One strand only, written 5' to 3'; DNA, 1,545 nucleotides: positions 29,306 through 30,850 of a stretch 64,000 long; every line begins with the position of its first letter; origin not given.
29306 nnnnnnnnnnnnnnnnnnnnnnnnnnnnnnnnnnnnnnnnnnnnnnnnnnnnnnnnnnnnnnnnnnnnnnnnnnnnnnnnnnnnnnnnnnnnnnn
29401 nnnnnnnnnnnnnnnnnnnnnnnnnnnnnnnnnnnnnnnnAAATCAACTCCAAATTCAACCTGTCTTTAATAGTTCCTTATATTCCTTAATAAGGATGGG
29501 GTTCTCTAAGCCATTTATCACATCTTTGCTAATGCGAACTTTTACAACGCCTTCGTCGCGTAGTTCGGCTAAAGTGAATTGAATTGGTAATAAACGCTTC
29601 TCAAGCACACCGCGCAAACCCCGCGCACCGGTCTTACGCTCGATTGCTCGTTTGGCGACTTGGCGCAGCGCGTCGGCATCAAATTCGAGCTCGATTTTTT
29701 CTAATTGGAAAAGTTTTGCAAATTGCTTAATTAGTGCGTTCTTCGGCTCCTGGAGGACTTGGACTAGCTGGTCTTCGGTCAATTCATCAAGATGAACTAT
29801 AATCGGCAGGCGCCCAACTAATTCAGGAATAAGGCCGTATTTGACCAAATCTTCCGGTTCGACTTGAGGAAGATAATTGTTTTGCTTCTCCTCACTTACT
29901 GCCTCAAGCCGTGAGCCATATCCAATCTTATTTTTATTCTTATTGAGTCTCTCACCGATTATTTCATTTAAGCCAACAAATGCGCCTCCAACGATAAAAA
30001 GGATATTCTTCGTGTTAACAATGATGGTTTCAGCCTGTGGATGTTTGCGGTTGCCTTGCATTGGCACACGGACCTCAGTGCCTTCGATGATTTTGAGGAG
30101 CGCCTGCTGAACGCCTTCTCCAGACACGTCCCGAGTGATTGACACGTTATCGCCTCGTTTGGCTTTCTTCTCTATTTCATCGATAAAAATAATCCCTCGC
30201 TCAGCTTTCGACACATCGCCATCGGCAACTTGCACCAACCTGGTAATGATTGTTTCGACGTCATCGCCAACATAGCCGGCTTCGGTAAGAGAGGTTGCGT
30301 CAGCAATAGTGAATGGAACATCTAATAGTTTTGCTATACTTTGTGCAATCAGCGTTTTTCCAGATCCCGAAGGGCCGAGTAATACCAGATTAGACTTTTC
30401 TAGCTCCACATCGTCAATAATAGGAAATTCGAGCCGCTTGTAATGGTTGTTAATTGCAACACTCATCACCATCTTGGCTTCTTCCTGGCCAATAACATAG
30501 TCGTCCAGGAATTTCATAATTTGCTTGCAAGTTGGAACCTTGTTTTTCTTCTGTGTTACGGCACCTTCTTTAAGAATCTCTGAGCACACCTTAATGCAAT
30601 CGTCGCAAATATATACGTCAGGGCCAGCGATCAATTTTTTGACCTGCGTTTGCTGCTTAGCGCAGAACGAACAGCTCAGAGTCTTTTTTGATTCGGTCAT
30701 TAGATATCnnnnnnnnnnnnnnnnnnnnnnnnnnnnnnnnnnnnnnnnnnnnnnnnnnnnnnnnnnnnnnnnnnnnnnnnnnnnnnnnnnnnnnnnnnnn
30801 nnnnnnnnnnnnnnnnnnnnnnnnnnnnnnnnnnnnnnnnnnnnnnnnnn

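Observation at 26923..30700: Contiguous translation and proteostasis block: ClpS, Hsp20, S21, IF-3, ClpX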

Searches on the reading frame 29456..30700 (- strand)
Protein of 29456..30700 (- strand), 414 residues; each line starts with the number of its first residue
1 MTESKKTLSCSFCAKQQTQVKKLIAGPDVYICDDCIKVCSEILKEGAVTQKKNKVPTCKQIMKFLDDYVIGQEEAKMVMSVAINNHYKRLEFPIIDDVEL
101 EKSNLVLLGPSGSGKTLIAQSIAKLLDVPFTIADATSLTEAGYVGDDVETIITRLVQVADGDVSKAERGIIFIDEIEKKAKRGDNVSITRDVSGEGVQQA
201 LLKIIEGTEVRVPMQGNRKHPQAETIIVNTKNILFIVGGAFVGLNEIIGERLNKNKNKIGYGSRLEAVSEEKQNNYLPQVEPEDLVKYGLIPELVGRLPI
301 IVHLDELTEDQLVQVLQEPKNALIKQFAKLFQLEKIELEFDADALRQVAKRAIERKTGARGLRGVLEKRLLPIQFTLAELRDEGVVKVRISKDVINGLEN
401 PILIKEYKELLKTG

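Call 3: search_protein_families(library=pfam, proteins=[window:29456-30700:-], max_evalue=0.01)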
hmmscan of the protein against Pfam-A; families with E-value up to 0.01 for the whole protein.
window:29456-30700:- (414 aa): 15 families
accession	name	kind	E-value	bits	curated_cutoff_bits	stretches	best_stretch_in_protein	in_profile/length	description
PF07724.20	AAA_2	-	1.7e-31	109.9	27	1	102-301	3-166/166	AAA domain (Cdc48 subfamily)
PF06689.19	zf-C4_ClpX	-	1.4e-17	63.7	27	1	9-45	2-39/39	ClpX C4-type zinc finger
PF00004.35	AAA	-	1.7e-14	54.8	21.2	1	106-222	2-99/131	ATPase family associated with various cellular activities (AAA)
PF10431.15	ClpB_D2-small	-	1.7e-09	38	21.9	1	307-372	1-62/81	C-terminal, D2-small domain, of ClpB protein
PF01078.27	Mg_chelatase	-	1.1e-07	31.9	20.3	1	103-127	23-47/207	Magnesium chelatase, subunit ChlI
PF07728.20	AAA_5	-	2.2e-06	28.2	22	1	104-178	1-77/139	AAA domain (dynein-related subfamily)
PF05496.18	RuvB_N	-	2e-05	24.8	27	1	64-180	5-97/159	Holliday junction DNA helicase RuvB P-loop domain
PF00158.32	Sigma54_activat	-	7.8e-05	22.9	20.2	1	95-178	15-104/168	Sigma-54 interaction domain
PF00493.29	MCM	-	0.00022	20.9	23.3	1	57-182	14-136/224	MCM P-loop domain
PF13401.12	AAA_22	-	0.0015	19.3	27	1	101-140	4-46/130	AAA domain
PF13173.12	AAA_14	-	0.002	18.5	27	1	104-190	4-85/129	AAA domain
PF01695.23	IstB_IS21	-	0.0038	17.2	24.1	1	101-123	91-113/238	IstB-like ATP binding protein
PF05729.18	NACHT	-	0.0048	17.2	26.7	0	105-126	3-24/167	NACHT domain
PF00005.33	ABC_tran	-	0.0079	17.2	25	0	103-127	12-36/137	ABC transporter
PF06068.19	TIP49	-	0.0085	15.7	23.8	0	67-137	24-87/347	TIP49 P-loop domain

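Call 4: search_protein_families(library=ncbifam, proteins=[window:29456-30700:-], max_evalue=0.01)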
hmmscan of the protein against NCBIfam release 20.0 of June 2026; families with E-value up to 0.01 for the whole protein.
window:29456-30700:- (414 aa): 34 families (the best 25 are shown)
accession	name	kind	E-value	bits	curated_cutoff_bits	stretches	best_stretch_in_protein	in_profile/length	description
NF003745.1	PRK05342.1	equivalog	8e-174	578.4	359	1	4-408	2-412/418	ATP-dependent Clp protease ATP-binding subunit ClpX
TIGR00382.1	clpX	equivalog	8.4e-164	545.5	370.75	1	1-403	1-413/414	ATP-dependent protease ATP-binding subunit ClpX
TIGR00390.1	hslU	equivalog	9.3e-59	199.5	362.45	3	57-159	2-104/441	ATP-dependent protease ATPase subunit HslU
TIGR02639.1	ClpA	equivalog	6.4e-12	44.5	993.15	2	283-371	628-712/734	ATP-dependent Clp protease ATP-binding subunit ClpA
TIGR03345.1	VI_ClpV1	equivalog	2.3e-09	36.1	884.95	1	290-373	751-830/852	type VI secretion system ATPase TssH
TIGR03346.1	chaperone_ClpB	equivalog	2e-08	33.1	1232.1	1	282-371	738-823/853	ATP-dependent chaperone ClpB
NF041006.2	cell_div_CdvC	equivalog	7.6e-08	31.6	650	1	67-177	103-208/370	cell division protein CdvC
TIGR00368.1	TIGR00368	hypoth_equivalog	2.3e-07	29.8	362.4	1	5-126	126-235/499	YifB family Mg chelatase-like AAA ATPase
NF000868.0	PRK00080.1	equivalog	5e-07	28.9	282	1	62-178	21-113/330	Holliday junction branch migration DNA helicase RuvB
NF008004.0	PRK10733.1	equivalog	2.1e-06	26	1008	1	52-203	138-281/644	ATP-dependent zinc metalloprotease FtsH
NF003069.1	PRK03992.1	subfamily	2.5e-06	26.9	500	1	104-183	167-241/379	proteasome-activating nucleotidase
NF047748.1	PrtsmActNtasePan1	equivalog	3.3e-06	26.4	750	1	95-193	174-267/405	proteasome-activating nucleotidase Pan1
TIGR02881.1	spore_V_K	equivalog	3.9e-06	26.1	422.95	1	104-184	44-122/261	stage V sporulation protein K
TIGR01242.2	TIGR01242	subfamily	8.9e-06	24.9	500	1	105-203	151-240/362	proteasome-activating nucleotidase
TIGR00635.1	ruvB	equivalog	1.5e-05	24.2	299.05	1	65-179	3-93/305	Holliday junction branch migration DNA helicase RuvB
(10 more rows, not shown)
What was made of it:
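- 29456..30700 (-): clpX: AAA+ unfoldase with all functional motifs intact. NF003745, 578 bits (call 4).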

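Call 9: search_protein_families(library=phrogs, proteins=[window:29456-30700:-], max_evalue=0.001)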
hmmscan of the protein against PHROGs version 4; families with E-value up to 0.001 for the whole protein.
window:29456-30700:- (414 aa): 16 families
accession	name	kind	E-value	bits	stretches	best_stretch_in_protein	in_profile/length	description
phrog_4339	-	unknown function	1.3e-102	345.7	2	160-395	349-529/552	-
phrog_5534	-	unknown function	1.8e-20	74.3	1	105-254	30-167/273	-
phrog_6797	-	unknown function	4.6e-15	56.7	1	4-47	60-103/107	-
phrog_4871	-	other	6.2e-12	45.8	1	283-395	640-752/764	ATP-dependent protease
phrog_3757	-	unknown function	1.2e-08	35.8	1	101-182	125-199/367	-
phrog_12435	-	other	1.3e-08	35.6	1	4-45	2-43/65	protease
phrog_10401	-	other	5.5e-07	29.7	1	60-178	433-529/667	ATPase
phrog_8638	-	unknown function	3.6e-06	26.9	1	105-179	308-376/568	-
phrog_249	-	moron, auxiliary metabolic gene and host takeover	8.6e-06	26.3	1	73-176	101-202/380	porphyrin biosynthesis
phrog_5846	-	DNA, RNA and nucleotide metabolism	8.8e-06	26.2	1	69-177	18-104/380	clamp loader of DNA polymerase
phrog_5259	-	unknown function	1.4e-05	25.8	1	4-54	7-60/70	-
phrog_168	-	DNA, RNA and nucleotide metabolism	9.4e-05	23.2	1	102-178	42-111/314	clamp loader of DNA polymerase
phrog_30773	-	unknown function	9.6e-05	21.9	1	104-180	198-268/666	-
phrog_11838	-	DNA, RNA and nucleotide metabolism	0.00013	22.3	1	99-188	37-119/420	clamp loader of DNA polymerase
phrog_15585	-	unknown function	0.00031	20.2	0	100-130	347-377/793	-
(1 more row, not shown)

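Call 10: search_dna_similar(query=window:29456-30700:-, collection=phages, mode=protein, max_rows=25)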
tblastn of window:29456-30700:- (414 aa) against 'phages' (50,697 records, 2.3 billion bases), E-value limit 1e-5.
Records with a match: 282; places in all: 288; records where one place covers at least 80% of the query: 61.
Best place of each record, by identity: 60-80% 1; <60% 281.
By first word of the organism name: Pseudomonas 93; Erwinia 50; Bacteriophage 33; Salmonella 19; Prevotella 15; Escherichia 11; Listeria 10; Proteus 10; Vibrio 9; Klebsiella 5; and 14 more.
By host as written in the record: - 47; Pseudomonas aeruginosa 37; Erwinia amylovora 30; Pseudomonas aeruginosa PAO1 16; Prevotella sp. 15; Erwinia amylovora ATCC 29780 15; Pseudomonas aeruginosa ATCC 27853 12; Listeria monocytogenes 10; and 60 more.
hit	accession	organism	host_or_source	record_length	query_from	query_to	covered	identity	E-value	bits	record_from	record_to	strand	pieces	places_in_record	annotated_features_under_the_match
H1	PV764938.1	Sinorhizobium phage Phosso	Sinohrizobium meliloti NRRL L-50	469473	1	396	96%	60.3%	2e-156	494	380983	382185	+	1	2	ATP-dependent Clp protease ATP-binding subunit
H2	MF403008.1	Agrobacterium phage Atu_ph07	Agrobacterium tumefaciens C58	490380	1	411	99%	56.7%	1e-147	469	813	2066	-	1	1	ATP-dependent Clp protease ATP-binding subunit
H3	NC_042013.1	Agrobacterium phage Atu_ph07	Agrobacterium tumefaciens C58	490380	1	411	99%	56.7%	1e-147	469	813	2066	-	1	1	ATP-dependent Clp protease ATP-binding subunit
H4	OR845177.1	Escherichia phage EC22.5-2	Escherichia coli ATCC 25922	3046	4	404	97%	55.8%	1e-147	449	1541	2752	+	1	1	record has no annotation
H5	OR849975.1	Staphylococcus phage SA 1298 Kay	Staphylococcus aureus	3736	1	403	97%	54.2%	2e-138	431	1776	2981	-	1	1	record has no annotation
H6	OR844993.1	Staphylococcus phage SA 1306 Kay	Staphylococcus aureus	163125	1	403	97%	54.2%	2e-134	431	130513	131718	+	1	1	record has no annotation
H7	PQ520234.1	Enterococcus phage IME_EF3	-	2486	2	409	99%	52.3%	1e-135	413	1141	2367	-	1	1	record has no annotation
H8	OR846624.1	Enterococcus phage Efs 1-1-1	Enterococcus faecalis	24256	2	409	99%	52.3%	2e-128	413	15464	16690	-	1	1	record has no annotation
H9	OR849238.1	Listeria phage LM 4-14-1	Listeria monocytogenes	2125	4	409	98%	52.2%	2e-140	421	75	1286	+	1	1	record has no annotation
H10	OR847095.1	Listeria phage LM 4-11-1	Listeria monocytogenes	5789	4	409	98%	52.2%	1e-131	421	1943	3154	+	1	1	record has no annotation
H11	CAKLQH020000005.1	Acinetobacter phage MD-2021a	not known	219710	10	406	96%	53.2%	4e-129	415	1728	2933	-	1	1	clpX: ATP-dependent specificity component of ClpP serine protease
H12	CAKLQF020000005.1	Acinetobacter phage MD-2021a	not known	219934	10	406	96%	53.2%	4e-129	415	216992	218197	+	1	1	clpX: ATP-dependent specificity component of ClpP serine protease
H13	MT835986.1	Bacteriophage sp.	human fecal samples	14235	3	404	97%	51.9%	5e-132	424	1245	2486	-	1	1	record has no annotation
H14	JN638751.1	Bacillus phage G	Bacillus megaterium str. ATCC 43725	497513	1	413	100%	49.8%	5e-126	407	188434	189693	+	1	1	258: gp258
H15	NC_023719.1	Bacillus phage G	Bacillus megaterium str. ATCC 43725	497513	1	413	100%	49.8%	5e-126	407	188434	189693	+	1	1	258: gp258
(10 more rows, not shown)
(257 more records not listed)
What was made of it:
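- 29456..30700 (-): 60% identical to Phosso and 57% to Atu_ph07 (call 10).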

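Call 12: get_annotated_region(hit=H1, flank=9000)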
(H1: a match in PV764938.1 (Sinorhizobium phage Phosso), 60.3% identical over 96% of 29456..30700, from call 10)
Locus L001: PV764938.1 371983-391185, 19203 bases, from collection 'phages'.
description: Sinorhizobium phage Phosso, complete genome.
organism: Sinorhizobium phage Phosso (NCBI taxid 3435197)
taxonomy: Viruses
host: Sinohrizobium meliloti NRRL L-50; source: soil; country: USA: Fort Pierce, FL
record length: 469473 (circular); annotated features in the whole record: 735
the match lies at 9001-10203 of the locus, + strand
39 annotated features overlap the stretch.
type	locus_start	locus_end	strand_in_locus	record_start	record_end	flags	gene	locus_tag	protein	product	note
CDS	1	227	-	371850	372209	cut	-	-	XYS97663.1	Smr/MutS family protein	506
CDS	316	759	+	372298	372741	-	-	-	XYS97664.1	6-pyruvoyl tetrahydropterin synthase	507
CDS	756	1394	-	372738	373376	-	-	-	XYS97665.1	hypothetical protein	508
CDS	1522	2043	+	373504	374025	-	-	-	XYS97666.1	hypothetical protein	509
CDS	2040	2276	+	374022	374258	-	-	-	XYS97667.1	hypothetical protein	510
CDS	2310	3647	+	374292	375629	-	-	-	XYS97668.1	hypothetical protein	511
CDS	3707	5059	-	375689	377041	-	-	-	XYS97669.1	topoisomerase IV subunit A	512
CDS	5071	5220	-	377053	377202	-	-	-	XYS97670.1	hypothetical protein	513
CDS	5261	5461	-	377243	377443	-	-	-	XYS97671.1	hypothetical protein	514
CDS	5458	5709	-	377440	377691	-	-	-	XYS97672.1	hypothetical protein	515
CDS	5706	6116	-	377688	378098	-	-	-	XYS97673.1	hypothetical protein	516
CDS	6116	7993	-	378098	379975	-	-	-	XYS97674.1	DNA topoisomerase large subunit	517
CDS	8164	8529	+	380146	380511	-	-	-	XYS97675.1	hypothetical protein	518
CDS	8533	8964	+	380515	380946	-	-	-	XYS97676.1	hypothetical protein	519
CDS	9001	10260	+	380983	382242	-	-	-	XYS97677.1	ATP-dependent Clp protease ATP-binding subunit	520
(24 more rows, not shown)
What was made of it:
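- Closest known: Sinorhizobium phages Phosso. Same: ClpX is the closest cultured match at 60% (calls 10, 12).
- Closest known: Sinorhizobium phages Phosso. Different: These include an HNH endonuclease, a tRNA and a glutathionylspermidine-synthase-family ligase (call 12).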

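Call 19: find_encoding_contigs(protein=window:29456-30700:-, flank=10000, max_places=6)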
Protein window:29456-30700:- (414 aa): 1 contig read that carries it; 1 place shown.
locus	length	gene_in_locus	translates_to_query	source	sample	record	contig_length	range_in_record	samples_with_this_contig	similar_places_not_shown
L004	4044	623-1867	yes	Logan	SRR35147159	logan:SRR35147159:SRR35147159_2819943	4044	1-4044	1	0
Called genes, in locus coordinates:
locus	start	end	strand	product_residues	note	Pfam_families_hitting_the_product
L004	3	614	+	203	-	?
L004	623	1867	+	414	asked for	PF06689:zf-C4_ClpX, PF05496:RuvB_N (faint), PF01078:Mg_chelatase (faint), PF07724:AAA_2, PF07728:AAA_5 (weak), PF00004:AAA, PF10431:ClpB_D2-small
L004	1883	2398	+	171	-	PF05198:IF3_N, PF00707:IF3_C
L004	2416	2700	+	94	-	PF01165:Ribosomal_S21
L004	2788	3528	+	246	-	PF12224:Amidoligase_2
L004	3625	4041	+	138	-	PF00011:HSP20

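Call 20: find_related_loci(query=window:29456-30700:-, collection=viral_contigs, flank=10000)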
Query window:29456-30700:- (414 aa) in viral_contigs; peptide patterns used: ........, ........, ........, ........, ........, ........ (x = any residue, [..] = any of these).
47 stretches matched a pattern, but none encodes a relative of the query by tblastn (E <= 1e-3).
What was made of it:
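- Tried and rejected: find_related_loci with ClpX alone in IMG/VR gave no confirmed relative, because the exact-word patterns were too strict (call 20).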

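Call 34: search_solved_structures(query=window:29456-30700:-, show_alignments=1, max_evalue=1e-50)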
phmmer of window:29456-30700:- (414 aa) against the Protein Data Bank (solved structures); distinct sequences matched with E-value up to 1e-50: 15.
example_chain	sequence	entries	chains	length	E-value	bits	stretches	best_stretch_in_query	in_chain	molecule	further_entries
8e91_A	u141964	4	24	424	1.6e-141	475.1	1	4-405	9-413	ATP-dependent Clp protease ATP-binding subunit ClpX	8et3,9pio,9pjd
9ndj_F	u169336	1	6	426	2.7e-139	467.8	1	5-409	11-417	ATP-dependent Clp protease ATP-binding subunit ClpX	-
6sfw_O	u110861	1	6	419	3.4e-133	447.8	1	3-404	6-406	ATP-dependent Clp protease ATP-binding subunit ClpX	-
6vfs_E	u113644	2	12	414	9.2e-130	436.4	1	6-404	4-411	ATP-dependent Clp protease ATP-binding subunit ClpX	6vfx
6wr2_A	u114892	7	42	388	9.5e-124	416.6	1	49-405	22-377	ATP-dependent Clp protease ATP-binding subunit ClpX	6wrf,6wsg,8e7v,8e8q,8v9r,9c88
9c87_A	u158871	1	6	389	9.5e-124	416.6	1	49-405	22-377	ATP-dependent Clp protease ATP-binding subunit ClpX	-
4i34_A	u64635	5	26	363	4.8e-123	414.3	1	55-405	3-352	ATP-dependent Clp protease ATP-binding subunit ClpX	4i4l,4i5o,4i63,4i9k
3hte_A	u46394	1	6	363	1.1e-122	413.1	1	55-405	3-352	ATP-dependent Clp protease ATP-binding subunit clpX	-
3hws_A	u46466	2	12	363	1.2e-122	413.1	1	55-405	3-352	ATP-dependent Clp protease ATP-binding subunit clpX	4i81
6po1_A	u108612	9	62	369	1.3e-122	412.9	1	55-405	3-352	ATP-dependent Clp protease ATP-binding subunit ClpX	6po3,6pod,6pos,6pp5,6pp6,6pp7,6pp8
8yd0_A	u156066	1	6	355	1.1e-112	380.2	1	55-397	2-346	ATP-dependent Clp protease ATP-binding subunit ClpX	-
1um8_A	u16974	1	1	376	6.8e-109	367.8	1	55-406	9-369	ATP-dependent Clp protease ATP-binding subunit clpX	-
9dvy_A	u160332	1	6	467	1.9e-91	310.3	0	96-263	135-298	ATP-dependent Clp protease ATP-binding subunit clpX-like, mitochondrial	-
9ykx_A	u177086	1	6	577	2.2e-91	310.1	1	96-263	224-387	ATP-dependent clpX-like chaperone, mitochondrial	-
9p9v_A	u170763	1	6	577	5.2e-91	308.9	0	96-263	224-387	ATP-dependent clpX-like chaperone, mitochondrial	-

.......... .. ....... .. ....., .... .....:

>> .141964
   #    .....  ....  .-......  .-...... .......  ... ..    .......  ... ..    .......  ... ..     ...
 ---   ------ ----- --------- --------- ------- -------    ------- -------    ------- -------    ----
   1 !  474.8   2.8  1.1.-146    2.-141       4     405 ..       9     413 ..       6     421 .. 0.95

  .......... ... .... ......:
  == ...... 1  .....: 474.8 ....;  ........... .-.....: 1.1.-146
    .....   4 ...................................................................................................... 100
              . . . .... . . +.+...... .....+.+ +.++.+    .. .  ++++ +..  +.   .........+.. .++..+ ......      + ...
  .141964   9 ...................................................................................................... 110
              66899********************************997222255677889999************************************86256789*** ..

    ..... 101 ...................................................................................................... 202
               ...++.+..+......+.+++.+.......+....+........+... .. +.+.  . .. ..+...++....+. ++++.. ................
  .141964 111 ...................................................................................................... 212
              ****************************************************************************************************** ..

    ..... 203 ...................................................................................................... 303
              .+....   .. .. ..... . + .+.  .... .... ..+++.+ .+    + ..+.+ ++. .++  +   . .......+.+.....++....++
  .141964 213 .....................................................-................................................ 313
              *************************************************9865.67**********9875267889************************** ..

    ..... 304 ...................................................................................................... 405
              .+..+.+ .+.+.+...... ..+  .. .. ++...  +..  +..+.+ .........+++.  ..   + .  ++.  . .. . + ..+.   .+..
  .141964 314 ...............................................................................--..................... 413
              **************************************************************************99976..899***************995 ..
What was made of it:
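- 29456..30700 (-): Alignment to E. coli ClpX 8e91 shows the Cys4 zinc finger, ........, GYVG, DE Walker B, RKH, IGY (the IGF loop), GRLP and GARGLR (call 34).
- On ClpX (AAA+ unfoldase of the ClpXP protease): All are aligned and conserved against E. coli ClpX 8e91 (call 34).
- ClpX motifs, including the IGF-type loop, are intact (call 34).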

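Call 39: find_homologous_proteins(query=window:29456-30700:-, max_evalue=1e-30)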
Query window:29456-30700:- (414 aa): 8000 proteins with E <= 1e-30 among 8000 candidates; the best 120 are listed.
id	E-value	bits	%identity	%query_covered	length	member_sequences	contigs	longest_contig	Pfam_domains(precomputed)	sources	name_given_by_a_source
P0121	3.0e-262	887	100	100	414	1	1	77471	PF07724.21,PF06689.20,PF00004.36,PF05496.19,PF07728.21,PF01078.28,PF10431.16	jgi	jgi:ATP-dependent Clp protease ATP-binding subunit ClpX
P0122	3.7e-209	713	80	100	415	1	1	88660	PF07724.21,PF06689.20,PF00493.30,PF00004.36,PF05496.19,PF07728.21,PF01078.28,PF10431.16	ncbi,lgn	-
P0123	2.5e-186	638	72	98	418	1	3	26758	PF07724.21,PF06689.20,PF00004.36,PF07728.21,PF01078.28,PF10431.16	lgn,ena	-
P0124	4.0e-183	627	70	98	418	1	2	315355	PF07724.21,PF06689.20,PF00004.36,PF07728.21,PF01078.28,PF10431.16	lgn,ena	-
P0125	1.1e-181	622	70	98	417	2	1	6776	PF07724.21,PF06689.20,PF00004.36,PF07728.21,PF01078.28,PF10431.16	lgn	-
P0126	6.0e-178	610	67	99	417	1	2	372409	PF07724.21,PF06689.20,PF00004.36,PF07728.21,PF01078.28,PF10431.16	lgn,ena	-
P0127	8.5e-178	609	67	99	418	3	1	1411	PF07724.21,PF06689.20,PF00004.36,PF07728.21,PF01078.28,PF10431.16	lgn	-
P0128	1.1e-177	609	69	98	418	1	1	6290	PF07724.21,PF06689.20,PF00004.36,PF07728.21,PF01078.28,PF10431.16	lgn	-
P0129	1.5e-177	609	67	98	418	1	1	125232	PF07724.21,PF06689.20,PF00004.36,PF07728.21,PF01078.28,PF10431.16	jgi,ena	-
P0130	2.0e-177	608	67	99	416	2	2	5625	PF07724.21,PF06689.20,PF00004.36,PF07728.21,PF01078.28,PF10431.16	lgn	-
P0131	2.0e-177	608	66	100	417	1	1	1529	PF07724.21,PF06689.20,PF00004.36,PF07728.21,PF01078.28,PF10431.16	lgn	-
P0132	4.7e-177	607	66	98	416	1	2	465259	PF07724.21,PF06689.20,PF00004.36,PF07728.21,PF01078.28,PF10431.16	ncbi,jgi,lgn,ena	jgi:ATP-dependent Clp protease ATP-binding subunit ClpX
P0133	5.1e-177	607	68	98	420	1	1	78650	PF00158.33,PF07724.21,PF06689.20,PF00004.36,PF07728.21,PF01078.28,PF10431.16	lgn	-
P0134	5.4e-177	607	67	99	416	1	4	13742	PF07724.21,PF06689.20,PF00004.36,PF07728.21,PF01078.28,PF10431.16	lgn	-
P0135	6.0e-177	607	67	99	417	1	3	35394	PF00158.33,PF07724.21,PF06689.20,PF00004.36,PF07728.21,PF01078.28,PF10431.16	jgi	jgi:ATP-dependent Clp protease ATP-binding subunit ClpX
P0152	2.8e-175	601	67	98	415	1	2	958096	PF07724.21,PF06689.20,PF00004.36,PF07728.21,PF01078.28,PF10431.16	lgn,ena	-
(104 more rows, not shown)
